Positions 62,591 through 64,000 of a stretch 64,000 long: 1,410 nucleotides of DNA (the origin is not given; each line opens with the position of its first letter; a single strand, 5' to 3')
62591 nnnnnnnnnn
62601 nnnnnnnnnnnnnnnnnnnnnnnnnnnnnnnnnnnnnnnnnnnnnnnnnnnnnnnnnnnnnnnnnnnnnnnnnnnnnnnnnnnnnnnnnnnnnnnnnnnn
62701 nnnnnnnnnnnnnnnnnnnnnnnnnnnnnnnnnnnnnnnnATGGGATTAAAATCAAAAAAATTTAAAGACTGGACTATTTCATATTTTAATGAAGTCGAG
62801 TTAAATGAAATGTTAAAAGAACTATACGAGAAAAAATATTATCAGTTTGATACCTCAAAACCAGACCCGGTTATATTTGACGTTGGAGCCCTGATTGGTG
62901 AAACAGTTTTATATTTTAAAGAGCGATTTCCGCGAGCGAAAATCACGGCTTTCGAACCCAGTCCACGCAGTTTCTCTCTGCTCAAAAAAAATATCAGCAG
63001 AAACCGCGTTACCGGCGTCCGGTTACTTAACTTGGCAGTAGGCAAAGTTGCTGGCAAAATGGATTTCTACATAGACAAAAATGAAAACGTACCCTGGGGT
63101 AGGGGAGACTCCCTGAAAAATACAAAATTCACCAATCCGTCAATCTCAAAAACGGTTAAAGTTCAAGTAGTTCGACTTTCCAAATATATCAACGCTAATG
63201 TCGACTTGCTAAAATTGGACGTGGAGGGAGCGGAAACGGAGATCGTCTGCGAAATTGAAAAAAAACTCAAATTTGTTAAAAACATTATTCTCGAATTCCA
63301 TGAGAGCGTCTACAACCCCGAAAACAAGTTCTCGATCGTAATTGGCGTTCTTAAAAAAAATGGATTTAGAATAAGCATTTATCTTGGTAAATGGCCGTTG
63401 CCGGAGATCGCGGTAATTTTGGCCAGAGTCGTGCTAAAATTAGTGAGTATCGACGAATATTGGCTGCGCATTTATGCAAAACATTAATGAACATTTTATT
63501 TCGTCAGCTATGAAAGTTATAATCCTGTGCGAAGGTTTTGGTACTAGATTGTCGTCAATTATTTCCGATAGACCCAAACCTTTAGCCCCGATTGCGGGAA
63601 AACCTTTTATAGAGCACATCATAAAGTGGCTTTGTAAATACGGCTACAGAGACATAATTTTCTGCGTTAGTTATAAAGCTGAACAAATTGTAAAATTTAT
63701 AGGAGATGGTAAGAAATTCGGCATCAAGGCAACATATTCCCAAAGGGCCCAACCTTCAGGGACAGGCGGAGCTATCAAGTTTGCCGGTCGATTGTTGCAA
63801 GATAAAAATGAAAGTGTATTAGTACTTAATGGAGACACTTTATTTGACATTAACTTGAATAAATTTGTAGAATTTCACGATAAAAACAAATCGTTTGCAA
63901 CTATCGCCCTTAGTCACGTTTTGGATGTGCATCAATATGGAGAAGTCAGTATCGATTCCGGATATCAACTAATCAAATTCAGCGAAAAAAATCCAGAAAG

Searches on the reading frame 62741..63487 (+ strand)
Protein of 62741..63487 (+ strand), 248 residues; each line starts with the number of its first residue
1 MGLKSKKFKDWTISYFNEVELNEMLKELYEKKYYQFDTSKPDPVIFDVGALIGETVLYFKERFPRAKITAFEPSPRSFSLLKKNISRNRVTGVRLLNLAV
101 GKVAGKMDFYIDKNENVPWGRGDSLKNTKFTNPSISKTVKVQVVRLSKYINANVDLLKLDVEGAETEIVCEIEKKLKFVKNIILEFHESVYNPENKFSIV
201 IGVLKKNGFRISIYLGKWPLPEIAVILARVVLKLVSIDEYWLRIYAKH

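Call 4: search_protein_families(library=pfam, proteins=[window:62741-63487:+], max_evalue=0.001)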
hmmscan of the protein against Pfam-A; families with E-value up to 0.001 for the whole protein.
window:62741-63487:+ (248 aa): 1 family
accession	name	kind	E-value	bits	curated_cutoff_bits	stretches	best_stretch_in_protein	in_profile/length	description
PF05050.19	Methyltransf_21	-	1.1e-19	71.7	22.7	1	47-211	1-173/173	Methyltransferase FkbM domain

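Call 5: search_protein_families(library=ncbifam, proteins=[window:62741-63487:+], max_evalue=0.001)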
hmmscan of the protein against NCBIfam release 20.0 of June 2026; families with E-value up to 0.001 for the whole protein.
window:62741-63487:+ (248 aa): 2 families
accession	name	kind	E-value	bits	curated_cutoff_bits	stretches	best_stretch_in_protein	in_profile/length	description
TIGR01444.1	fkbM_fam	subfamily_domain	1.6e-28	100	37.7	1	44-187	1-143/143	FkbM family methyltransferase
TIGR02469.1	CbiT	equivalog_domain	5.9e-05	23.3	78.3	1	40-99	18-77/124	precorrin-6Y C5,15-methyltransferase (decarboxylating) subunit CbiT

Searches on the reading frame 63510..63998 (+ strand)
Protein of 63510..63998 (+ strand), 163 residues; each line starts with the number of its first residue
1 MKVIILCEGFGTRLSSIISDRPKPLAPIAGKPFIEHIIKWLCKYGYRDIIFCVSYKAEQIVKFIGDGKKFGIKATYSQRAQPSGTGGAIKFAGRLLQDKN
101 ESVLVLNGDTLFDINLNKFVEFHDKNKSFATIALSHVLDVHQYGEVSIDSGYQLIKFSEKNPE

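Call 12: search_protein_families(library=pfam, proteins=[window:63510-63998:+], max_evalue=0.001)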
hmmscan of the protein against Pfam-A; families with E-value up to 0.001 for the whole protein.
window:63510-63998:+ (163 aa): 2 families
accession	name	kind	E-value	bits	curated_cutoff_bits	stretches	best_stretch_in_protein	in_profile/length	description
PF00483.29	NTP_transferase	-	1.4e-29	103.9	21.2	1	2-160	1-163/245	Nucleotidyl transferase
PF12804.13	NTP_transf_3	-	6.5e-08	33.4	27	1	3-112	1-98/160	MobA-like NTP transferase domain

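Call 13: search_protein_families(library=ncbifam, proteins=[window:63510-63998:+], max_evalue=1e-10)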
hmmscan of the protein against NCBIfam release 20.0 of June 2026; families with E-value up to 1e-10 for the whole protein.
window:63510-63998:+ (163 aa): 22 families
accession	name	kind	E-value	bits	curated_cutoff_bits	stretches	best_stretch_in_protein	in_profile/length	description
NF049965.1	GlMnHpPGnyltfHddC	equivalog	1.7e-39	135.7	300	1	1-161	1-153/221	D-glycero-D-manno-heptose 1-phosphate guanosyltransferase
NF052502.1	man1P_GTase_Rv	exception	2.6e-33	115.3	440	1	2-162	2-160/352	mannose-1-phosphate guanylyltransferase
TIGR03992.1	Arch_glmU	subfamily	9.3e-30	103.8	292.1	1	1-161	1-153/393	bifunctional sugar-1-phosphate nucleotidylyltransferase/acetyltransferase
TIGR01208.1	rmlA_long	equivalog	1.1e-26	93.6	320.25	1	2-160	1-158/353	glucose-1-phosphate thymidylyltransferase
NF045761.1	NAMPUrTaseMurU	equivalog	5.6e-26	91.8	250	1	1-151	1-153/226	N-acetylmuramate alpha-1-phosphate uridylyltransferase MurU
TIGR01173.1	glmU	equivalog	2e-21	76.4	366.85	1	1-156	1-148/452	bifunctional UDP-N-acetylglucosamine diphosphorylase/glucosamine-1-phosphate N-acetyltransferase GlmU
NF041313.1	UDPGP_AglF_Halo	equivalog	6.6e-21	74.8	400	1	1-160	1-158/234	UTP--glucose-1-phosphate uridylyltransferase AglF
TIGR02623.1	G1P_cyt_trans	equivalog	3.8e-20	72.4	300.25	1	1-160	1-176/255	glucose-1-phosphate cytidylyltransferase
NF010934.1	PRK14354.1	equivalog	1.6e-19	69.8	450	1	3-159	2-151/447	bifunctional UDP-N-acetylglucosamine diphosphorylase/glucosamine-1-phosphate N-acetyltransferase GlmU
TIGR01207.1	rmlA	equivalog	2.2e-18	66.4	360.65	1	2-161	1-160/286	glucose-1-phosphate thymidylyltransferase RfbA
NF012024.0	PRK15480.1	equivalog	8.3e-16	57.9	588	1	2-160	5-163/292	glucose-1-phosphate thymidylyltransferase RfbA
NF010940.0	PRK14360.1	equivalog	2e-15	56.3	602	1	2-155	3-151/452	bifunctional UDP-N-acetylglucosamine diphosphorylase/glucosamine-1-phosphate N-acetyltransferase GlmU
NF041173.1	Sug_nt_acttase_Thmprot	equivalog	2.2e-15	56.5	600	1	1-161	1-153/405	bifunctional sugar-1-phosphate nucleotidylyltransferase/acetyltransferase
NF010932.0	PRK14352.1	equivalog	2.9e-15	55.9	611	1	2-158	8-161/488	bifunctional UDP-N-acetylglucosamine diphosphorylase/glucosamine-1-phosphate N-acetyltransferase GlmU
NF010939.0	PRK14359.1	equivalog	4.3e-15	55.2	592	1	2-151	4-142/430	bifunctional UDP-N-acetylglucosamine diphosphorylase/glucosamine-1-phosphate N-acetyltransferase GlmU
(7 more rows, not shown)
